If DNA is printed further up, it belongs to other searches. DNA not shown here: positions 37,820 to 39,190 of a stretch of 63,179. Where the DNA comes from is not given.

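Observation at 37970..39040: Orphan three-domain TIR protein as candidate single-gene immune effector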

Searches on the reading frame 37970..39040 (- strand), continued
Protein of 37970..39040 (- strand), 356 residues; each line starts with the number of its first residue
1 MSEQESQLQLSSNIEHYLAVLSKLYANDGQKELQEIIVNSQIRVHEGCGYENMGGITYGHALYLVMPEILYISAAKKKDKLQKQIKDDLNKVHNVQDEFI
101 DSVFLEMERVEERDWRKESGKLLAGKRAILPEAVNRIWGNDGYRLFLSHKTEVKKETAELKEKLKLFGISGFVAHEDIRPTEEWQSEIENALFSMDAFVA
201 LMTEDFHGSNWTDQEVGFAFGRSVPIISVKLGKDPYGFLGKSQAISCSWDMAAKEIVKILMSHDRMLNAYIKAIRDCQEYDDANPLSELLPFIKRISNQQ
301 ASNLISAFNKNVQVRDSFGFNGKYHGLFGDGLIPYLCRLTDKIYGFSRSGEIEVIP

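Call 16: predict_structure(alignment_id=A1)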
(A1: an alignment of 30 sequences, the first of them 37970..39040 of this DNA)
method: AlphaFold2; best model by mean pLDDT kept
length: 356 residues; sequences in the alignment: 30
mean_pLDDT: 82.6   pTM: 0.62
mean pLDDT of the five models: 82.6, 78.7, 77.2, 75.0, 70.1
residues with pLDDT >= 90: 152; 70-90: 139; 50-70: 51; < 50: 14
segments of 3 or more residues with pLDDT < 50: 1-5, 51-53, 176-178
pLDDT, mean of each block of 10 residues (from residue 1): 48 84 92 91 73 65 88 89 94 82 85 55 57 82 87 87 94 66 81 90 75 81 83 57 70 91 92 94 93 93 97 94 87 94 92 91
secondary structure, 60 per line:
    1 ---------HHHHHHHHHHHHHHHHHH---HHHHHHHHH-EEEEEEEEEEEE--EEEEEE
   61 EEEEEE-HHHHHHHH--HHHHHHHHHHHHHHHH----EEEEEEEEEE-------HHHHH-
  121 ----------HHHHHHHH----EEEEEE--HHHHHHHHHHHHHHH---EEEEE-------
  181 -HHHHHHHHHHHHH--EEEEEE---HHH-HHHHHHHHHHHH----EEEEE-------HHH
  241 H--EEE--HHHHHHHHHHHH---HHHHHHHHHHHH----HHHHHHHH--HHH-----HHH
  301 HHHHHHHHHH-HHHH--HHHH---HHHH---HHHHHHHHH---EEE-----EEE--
elements in order: H10-27 H31-39 E41-52 E55-66 H68-75 H78-93 E98-107 H115-119 H131-138 E143-148 H151-165 E169-173 H182-194 E197-202 H210-221 E226-230 H238-241 E244-246 H249-260 H264-275 H280-287 H298-310 H312-315 H318-321 H325-328 H332-340 E344-346 E352-354

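Call 18: search_protein_families(library=pfam, proteins=[L074:8697-10004:+, L027:11177-14257:+, L007:2212-3768:+, L074:11272-12303:+, L074:7431-8585:+, L037:6810-7940:+], max_evalue=0.00001)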
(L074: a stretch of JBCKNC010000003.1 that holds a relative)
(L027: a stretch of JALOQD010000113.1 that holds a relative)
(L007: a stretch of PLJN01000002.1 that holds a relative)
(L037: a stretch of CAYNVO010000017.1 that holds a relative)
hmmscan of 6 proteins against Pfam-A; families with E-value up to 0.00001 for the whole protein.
L074:8697-10004:+ (435 aa): 1 family
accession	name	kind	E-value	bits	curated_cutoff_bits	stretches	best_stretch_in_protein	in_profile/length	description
PF01420.25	Methylase_S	-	9.1e-18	65.5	22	1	4-189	3-167/168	Type I restriction modification DNA specificity domain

L027:11177-14257:+ (1026 aa): 5 families
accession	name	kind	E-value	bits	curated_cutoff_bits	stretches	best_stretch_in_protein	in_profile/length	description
PF11867.13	T1RH-like_C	-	1.3e-136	455.8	26.8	1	693-1018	1-327/329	Type I restriction enzyme HindI endonuclease subunit-like, C-terminal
PF18766.7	SWI2_SNF2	-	8.9e-81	271.2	26.7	1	271-507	1-219/221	SWI2/SNF2 ATPase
PF04313.20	HSDR_N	-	1.6e-45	155.8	25.1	1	7-212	4-197/198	Type I restriction enzyme R protein N terminus (HSDR_N)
PF22679.2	T1R_D3-like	-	2.3e-21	77.3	27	1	608-676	86-156/158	Type I restriction enzyme subunit R domain 3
PF04851.21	ResIII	-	1.9e-18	67.3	22.5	1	278-441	10-163/164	Type III restriction enzyme, res subunit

L007:2212-3768:+ (518 aa): 2 families
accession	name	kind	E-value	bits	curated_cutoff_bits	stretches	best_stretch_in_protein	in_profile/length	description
PF02384.22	N6_Mtase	-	5.4e-111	371.3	20.4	1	158-479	2-311/311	N-6 DNA Methylase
PF12161.14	HsdM_N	-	1.2e-28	100.9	24.5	1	20-145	2-134/135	HsdM N-terminal domain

L074:11272-12303:+ (343 aa): 1 family
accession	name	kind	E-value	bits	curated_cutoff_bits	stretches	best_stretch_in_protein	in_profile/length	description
PF13310.11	Virulence_RhuM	-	1.6e-109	365.5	33.7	1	74-324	1-249/252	Virulence protein RhuM family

L074:7431-8585:+ (384 aa): 2 families
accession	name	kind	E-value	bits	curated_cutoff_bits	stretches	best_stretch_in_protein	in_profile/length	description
PF06250.17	YhcG_C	-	1.1e-56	191.5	32.5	1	221-370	2-151/157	YhcG PDDEXK nuclease domain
PF17761.7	DUF1016_N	-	2.6e-26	92.8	32.8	1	23-196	2-137/137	DUF1016 N-terminal domain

L037:6810-7940:+ (376 aa): 2 families
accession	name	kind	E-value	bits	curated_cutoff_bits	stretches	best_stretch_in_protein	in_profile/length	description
PF13784.11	Fic_N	-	1.1e-24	86.6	26.7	1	38-118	2-82/82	Fic/DOC family N-terminal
PF02661.23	Fic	-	7.6e-19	68.8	24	1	124-229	1-93/93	Fic/DOC family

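Call 19: search_protein_representatives(protein=window:37970-39040:-)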
Query: 356 residues. Proteins with E-value up to 0.001 (for the whole library): 3486; up to 1e-10: 2418; up to 1e-30: 552. The best 150 are listed.
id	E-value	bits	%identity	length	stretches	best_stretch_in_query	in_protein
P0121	2.1e-109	382.4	65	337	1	5-266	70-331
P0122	1.2e-101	356.9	66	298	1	121-356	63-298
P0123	2.5e-101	355.9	59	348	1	5-271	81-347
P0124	4.8e-99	348.4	44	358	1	9-350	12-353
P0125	1.3e-95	337.1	47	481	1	1-348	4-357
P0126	8.0e-94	331.2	44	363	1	7-352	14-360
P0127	1.1e-93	330.8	44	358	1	1-355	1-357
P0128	3.8e-91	322.4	44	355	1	1-353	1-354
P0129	5.3e-89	315.3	46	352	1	1-342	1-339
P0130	1.7e-88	313.6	63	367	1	128-355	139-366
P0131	4.1e-88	312.4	45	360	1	7-344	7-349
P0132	1.4e-84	300.8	39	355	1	3-352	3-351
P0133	5.3e-83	295.6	60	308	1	1-215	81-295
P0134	2.0e-82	293.7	50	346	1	1-298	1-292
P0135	2.1e-82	293.7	42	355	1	10-344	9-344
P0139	4.5e-80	286.0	60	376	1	136-354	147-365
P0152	9.1e-74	265.2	49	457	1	108-352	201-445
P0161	1.1e-70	255.2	49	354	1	107-352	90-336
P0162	1.5e-70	254.7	56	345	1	134-353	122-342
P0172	4.1e-67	243.4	50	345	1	135-350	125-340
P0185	1.6e-61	225.0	54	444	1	132-332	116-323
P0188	9.5e-61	222.4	49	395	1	132-342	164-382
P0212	2.3e-55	204.8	45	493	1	6-266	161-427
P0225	9.3e-53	196.2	39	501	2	134-321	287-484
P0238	1.8e-50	188.7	39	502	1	8-246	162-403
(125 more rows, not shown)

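Call 20: fold_search(model_id=the predicted structure, library=pdb)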
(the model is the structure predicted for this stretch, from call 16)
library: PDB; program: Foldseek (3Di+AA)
matches with E <= 10: 1396; with E <= 0.001: 0
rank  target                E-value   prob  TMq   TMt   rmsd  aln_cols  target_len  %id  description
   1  4w8g                  1.2e-03  1.00  0.25  0.64   4.3       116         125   23  Crystal structure of the TIR domain of the Toll-related Receptor TRR-2 from the lower metazoan Hydra magnipapillata (cry (released 2015-09-09)
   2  9ugj_F                1.7e-03  1.00  0.27  0.62   4.3       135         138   13  Structure of SARM1 bound to SIR3-ADPR (released 2026-02-18)
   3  9mue_B                1.9e-03  1.00  0.20  0.27   9.3       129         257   19  Cryo-EM structure of CRISPR-associated cA4 bound Cat1 Pentagonal filament assembly in the presence of NAD (ADPR modell (released 2025-04-16)
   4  9mw1_B                2.0e-03  1.00  0.27  0.63   4.0       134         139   15  Structure of SARM1 TIR domain bound to G8758 (released 2026-02-04)
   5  9phb_A                2.0e-03  1.00  0.25  0.49   9.4       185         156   16  CryoEM structure of filament of Bacillus subtilis TIR domain protein SpbK (released 2025-12-31)
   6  8fz9_B                2.7e-03  1.00  0.25  0.61   4.9       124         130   18  Crystal Structure of Bacillus cereus TIR protein (released 2024-06-19)
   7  6o0u_A                3.0e-03  1.00  0.23  0.55   2.9        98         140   17  Crystal structure of the TIR domain H685A mutant from human SARM1 (released 2019-09-04)
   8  8i87_A                3.2e-03  1.00  0.30  0.26   6.4       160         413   16  Cryo-EM structure of TIR-APAZ/Ago-gRNA-DNA complex (released 2023-07-19)
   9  8d0g_B                3.4e-03  1.00  0.28  0.68   3.1       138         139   14  Human SARM1 TIR domain bound to NB-3-ADPRP (released 2022-09-21)
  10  6zfx_A                3.6e-03  1.00  0.29  0.17   4.0       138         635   17  hSARM1 GraFix-ed (released 2020-11-18)
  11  9mw2_A                3.6e-03  1.00  0.27  0.66   4.0       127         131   16  Structure of SARM1 TIR domain bound to G6831 (released 2026-02-04)
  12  9mw2_B                3.8e-03  1.00  0.27  0.65   3.7       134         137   15  Structure of SARM1 TIR domain bound to G6831 (released 2026-02-04)
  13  4w8h_A                3.8e-03  1.00  0.26  0.64   4.6       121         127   23  Crystal structure of the TIR domain of the Toll-related Receptor TRR-2 from the lower metazoan Hydra magnipapillata (c (released 2015-09-09)
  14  8i88_C                4.2e-03  1.00  0.30  0.25   3.2       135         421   18  Cryo-EM structure of TIR-APAZ/Ago-gRNA complex (released 2023-07-05)
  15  9ugj_B                4.2e-03  1.00  0.27  0.64   3.9       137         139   16  Structure of SARM1 bound to SIR3-ADPR (released 2026-02-18)
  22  7uwg_C                5.9e-03  1.00  0.27  0.61   4.9       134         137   19  The crystal structure of the TIR domain-containing protein from Acinetobacter baumannii (AbTir) (released 2022-09-07)
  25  8fz9_A                7.0e-03  1.00  0.25  0.57   5.4       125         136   19  Crystal Structure of Bacillus cereus TIR protein (released 2024-06-19)
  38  7uwg_A                1.3e-02  1.00  0.23  0.50   6.1       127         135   17  The crystal structure of the TIR domain-containing protein from Acinetobacter baumannii (AbTir) (released 2022-09-07)
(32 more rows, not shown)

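Call 21: search_solved_structures(query=A1, max_evalue=1, show_alignments=4)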
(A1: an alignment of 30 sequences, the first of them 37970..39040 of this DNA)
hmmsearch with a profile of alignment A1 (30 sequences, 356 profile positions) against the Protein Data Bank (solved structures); distinct sequences matched with E-value up to 1: 7.
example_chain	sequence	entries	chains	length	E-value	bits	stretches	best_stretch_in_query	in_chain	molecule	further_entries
4w8h_A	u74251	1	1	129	0.078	15.2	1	160-236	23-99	Toll-receptor-related 2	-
4w8g_A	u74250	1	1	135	0.088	15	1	160-236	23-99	Toll-receptor-related 2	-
7zq5_t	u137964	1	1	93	0.11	14.7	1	77-126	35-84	50S ribosomal protein L23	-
7uwg_A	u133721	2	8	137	0.26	13.5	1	140-223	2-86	Molecular chaperone Tir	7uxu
4lzp_B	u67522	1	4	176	0.46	12.6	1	124-216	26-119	Putative uncharacterized protein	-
9mud_K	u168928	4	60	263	0.54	12.4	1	145-229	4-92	Cat1 (CRISPR associated TIR 1) pentagonal filament | Cat1 (CRISPR associated TIR 1) pentagonal filament assembly | Cat1 (CRISPR-associated TIR 1)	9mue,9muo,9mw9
5uzb_A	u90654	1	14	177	0.6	12.3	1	125-216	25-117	Toll/interleukin-1 receptor domain-containing adapter protein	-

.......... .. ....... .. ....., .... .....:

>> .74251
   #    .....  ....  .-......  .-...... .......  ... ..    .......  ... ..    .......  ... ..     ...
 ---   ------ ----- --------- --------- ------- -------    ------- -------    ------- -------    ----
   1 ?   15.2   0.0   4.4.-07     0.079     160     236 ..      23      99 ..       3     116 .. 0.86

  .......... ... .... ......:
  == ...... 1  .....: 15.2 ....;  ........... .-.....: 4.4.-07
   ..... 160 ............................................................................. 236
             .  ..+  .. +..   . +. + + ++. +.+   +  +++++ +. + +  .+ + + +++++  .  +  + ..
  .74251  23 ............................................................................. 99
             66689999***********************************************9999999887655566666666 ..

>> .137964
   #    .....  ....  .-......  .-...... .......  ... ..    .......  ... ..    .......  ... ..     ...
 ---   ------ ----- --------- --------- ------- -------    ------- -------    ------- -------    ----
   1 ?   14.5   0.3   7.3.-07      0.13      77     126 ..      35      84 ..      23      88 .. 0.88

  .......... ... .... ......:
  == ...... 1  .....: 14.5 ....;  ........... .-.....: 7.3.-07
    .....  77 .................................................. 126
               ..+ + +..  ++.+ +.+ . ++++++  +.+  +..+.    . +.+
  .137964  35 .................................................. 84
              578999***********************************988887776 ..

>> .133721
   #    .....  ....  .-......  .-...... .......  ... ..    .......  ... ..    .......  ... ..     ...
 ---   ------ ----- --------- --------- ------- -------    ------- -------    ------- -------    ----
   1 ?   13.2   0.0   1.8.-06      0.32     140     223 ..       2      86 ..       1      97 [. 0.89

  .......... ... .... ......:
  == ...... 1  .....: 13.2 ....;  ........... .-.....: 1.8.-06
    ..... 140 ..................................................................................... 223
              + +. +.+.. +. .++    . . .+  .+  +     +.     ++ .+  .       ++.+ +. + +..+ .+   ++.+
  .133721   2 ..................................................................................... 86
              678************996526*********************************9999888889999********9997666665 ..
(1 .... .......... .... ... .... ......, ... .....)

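Call 43: search_protein_families(library=pfam, alignment_id=A4, max_evalue=0.00001)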
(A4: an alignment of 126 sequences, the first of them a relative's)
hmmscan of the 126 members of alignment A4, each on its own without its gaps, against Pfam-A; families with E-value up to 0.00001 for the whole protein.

A. member 1, L003:3249-4211:+ (320 aa): 1 family
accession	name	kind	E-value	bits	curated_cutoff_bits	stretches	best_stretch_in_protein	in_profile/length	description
PF09572.16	RE_XamI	-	4.2e-126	420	25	1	53-308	1-256/256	XamI restriction endonuclease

B. families by the number of members that match (of 126 scanned): 171 families (the first 25 are shown)
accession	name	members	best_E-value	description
PF00580.27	UvrD-helicase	2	1.3e-95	UvrD/REP helicase N-terminal domain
PF00118.29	Cpn60_TCP1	2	4e-77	TCP-1/cpn60 chaperonin family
PF13361.12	UvrD_C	2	5.4e-71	UvrD-like helicase C-terminal domain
PF16363.11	GDP_Man_Dehyd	2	7.9e-51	GDP-mannose 4,6 dehydratase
PF07669.17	Eco57I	2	4.2e-49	Eco57I restriction-modification methylase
PF01370.27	Epimerase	2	1.6e-48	NAD dependent epimerase/dehydratase family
PF00589.27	Phage_integrase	2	3e-38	Phage integrase family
PF08327.17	AHSA1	2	7.3e-33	Activator of Hsp90 ATPase homolog 1-like protein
PF13495.12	Phage_int_SAM_4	2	2.5e-32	Phage integrase, N-terminal SAM-like domain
PF20473.4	MmeI_Mtase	2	3.1e-29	MmeI, DNA-methyltransferase domain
PF13191.12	AAA_16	2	8.9e-28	AAA ATPase domain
PF00004.35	AAA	2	2.5e-26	ATPase family associated with various cellular activities (AAA)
PF13245.12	AAA_19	2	5.4e-25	AAA domain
PF08937.16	ThsB_TIR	2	2.9e-22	Thoeris protein ThsB, TIR-like domain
PF01073.25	3Beta_HSD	2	1.5e-20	3-beta hydroxysteroid dehydrogenase/isomerase family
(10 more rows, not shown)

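Call 44: search_protein_families(library=padloc, alignment_id=A4, max_evalue=1e-10)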
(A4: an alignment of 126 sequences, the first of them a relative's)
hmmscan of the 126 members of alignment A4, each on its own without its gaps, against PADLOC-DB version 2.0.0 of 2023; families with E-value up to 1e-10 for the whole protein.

A. member 1, L003:3249-4211:+ (320 aa): 1 family
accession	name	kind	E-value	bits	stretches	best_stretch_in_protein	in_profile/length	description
PDLC03552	REase_II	-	3.9e-112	372.6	1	3-317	2-312/315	Type II restriction enzyme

B. families by the number of members that match (of 126 scanned): 207 families (the first 25 are shown)
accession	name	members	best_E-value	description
PDLC04134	mad2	3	1.1e-15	mads_2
PDLC03802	RTasHel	2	3.7e-118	DRT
PDLC00114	GajB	2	3.4e-103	UrvD helicase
PDLC00132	GajB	2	8.8e-100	UrvD helicase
PDLC00117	GajB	2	2e-84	UrvD helicase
PDLC03335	MTase_II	2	2.2e-78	Type II methyltransferase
PDLC02643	DrmMI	2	1.2e-74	DrmMI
PDLC00127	GajB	2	2.8e-60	UrvD helicase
PDLC00103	GajB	2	2.5e-56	UrvD helicase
PDLC04042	PD-T4-6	2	2.9e-50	-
PDLC00121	GajB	2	6.3e-48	UrvD helicase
PDLC04061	PD-T4-6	2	1.6e-47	-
PDLC00107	GajB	2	4.2e-47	UrvD helicase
PDLC04053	PD-T4-6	2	6.6e-46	-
PDLC02646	DrmMI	2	1.6e-41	DrmMI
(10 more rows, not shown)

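Call 52: search_protein_families(library=pfam, proteins=[P0139, P0161, P0162, P0172, P0185, P0188, P0152, P0225, P0212, P0238], max_evalue=0.001)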
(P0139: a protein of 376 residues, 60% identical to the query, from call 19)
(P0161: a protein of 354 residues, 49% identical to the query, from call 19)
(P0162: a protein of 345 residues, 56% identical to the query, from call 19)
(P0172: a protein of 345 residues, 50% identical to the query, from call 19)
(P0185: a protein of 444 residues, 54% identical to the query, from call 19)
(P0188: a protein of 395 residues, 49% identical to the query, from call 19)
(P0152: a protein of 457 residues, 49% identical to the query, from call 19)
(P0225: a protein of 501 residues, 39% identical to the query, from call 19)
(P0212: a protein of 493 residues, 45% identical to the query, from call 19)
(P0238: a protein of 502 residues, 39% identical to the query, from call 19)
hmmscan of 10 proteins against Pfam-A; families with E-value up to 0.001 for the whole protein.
P0139 (376 aa): 4 families
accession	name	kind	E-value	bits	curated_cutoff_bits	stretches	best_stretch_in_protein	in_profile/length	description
PF13676.11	TIR_2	-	6.5e-13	49.7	28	1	156-259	1-109/122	TIR domain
PF05014.21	Nuc_deoxyrib_tr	-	1.7e-06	28.6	28.8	0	167-250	16-106/117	Nucleoside 2-deoxyribosyltransferase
PF10137.14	CAP12-PCTIR_TIR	-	1.4e-05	25.6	24.7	0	155-219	1-63/119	CAP12/Pycsar effector protein, TIR domain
PF01582.25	TIR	-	0.00012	22.4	21.3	0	154-226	2-76/179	TIR domain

P0161 (354 aa): 1 family
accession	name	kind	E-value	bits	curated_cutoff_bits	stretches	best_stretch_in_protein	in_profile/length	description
PF13676.11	TIR_2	-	1.9e-14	54.6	28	1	128-231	1-109/122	TIR domain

P0162 (345 aa): 1 family
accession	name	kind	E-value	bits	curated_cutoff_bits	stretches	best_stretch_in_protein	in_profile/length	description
PF13676.11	TIR_2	-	1.9e-16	61.1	28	1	134-237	1-109/122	TIR domain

P0172 (345 aa): 4 families
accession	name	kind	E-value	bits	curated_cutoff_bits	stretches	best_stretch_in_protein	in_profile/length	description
PF13676.11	TIR_2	-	1.7e-14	54.8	28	1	135-239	1-114/122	TIR domain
PF01582.25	TIR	-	0.00022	21.5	21.3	1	132-222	1-97/179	TIR domain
PF08937.16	ThsB_TIR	-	0.00039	21.2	21.2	0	170-223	44-97/100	Thoeris protein ThsB, TIR-like domain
PF05014.21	Nuc_deoxyrib_tr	-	0.00052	20.6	28.8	0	136-229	9-106/117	Nucleoside 2-deoxyribosyltransferase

P0185 (444 aa): 1 family
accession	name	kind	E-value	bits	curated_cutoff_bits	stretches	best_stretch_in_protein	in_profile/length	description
PF13676.11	TIR_2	-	1.4e-14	55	28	1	130-220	1-98/122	TIR domain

P0188 (395 aa): 1 family
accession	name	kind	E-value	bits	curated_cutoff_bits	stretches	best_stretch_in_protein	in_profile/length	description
PF13676.11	TIR_2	-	1.2e-13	52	28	1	178-267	2-98/122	TIR domain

P0152 (457 aa): 1 family
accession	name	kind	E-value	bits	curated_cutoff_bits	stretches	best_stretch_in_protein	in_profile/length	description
PF13676.11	TIR_2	-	9.4e-13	49.2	28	1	238-341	1-109/122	TIR domain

P0225 (501 aa): 2 families
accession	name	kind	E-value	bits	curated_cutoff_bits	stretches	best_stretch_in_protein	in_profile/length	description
PF18860.6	AbiJ_NTD3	-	6e-45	153.1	32.5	1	126-278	2-151/167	AbiJ N-terminal domain 3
PF13676.11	TIR_2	-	3e-13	50.8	28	1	299-387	1-93/122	TIR domain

P0212 (493 aa): 2 families
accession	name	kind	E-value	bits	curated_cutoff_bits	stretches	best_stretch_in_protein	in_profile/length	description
PF18860.6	AbiJ_NTD3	-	1.1e-49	168.6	32.5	1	5-164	2-157/167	AbiJ N-terminal domain 3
PF13676.11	TIR_2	-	1.7e-13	51.6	28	1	304-408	2-111/122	TIR domain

P0238 (502 aa): 2 families
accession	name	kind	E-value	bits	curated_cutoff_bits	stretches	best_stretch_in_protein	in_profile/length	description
PF18860.6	AbiJ_NTD3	-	4.9e-54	182.7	32.5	1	10-153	2-144/167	AbiJ N-terminal domain 3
PF13676.11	TIR_2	-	6.6e-17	62.6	28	1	302-406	1-110/122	TIR domain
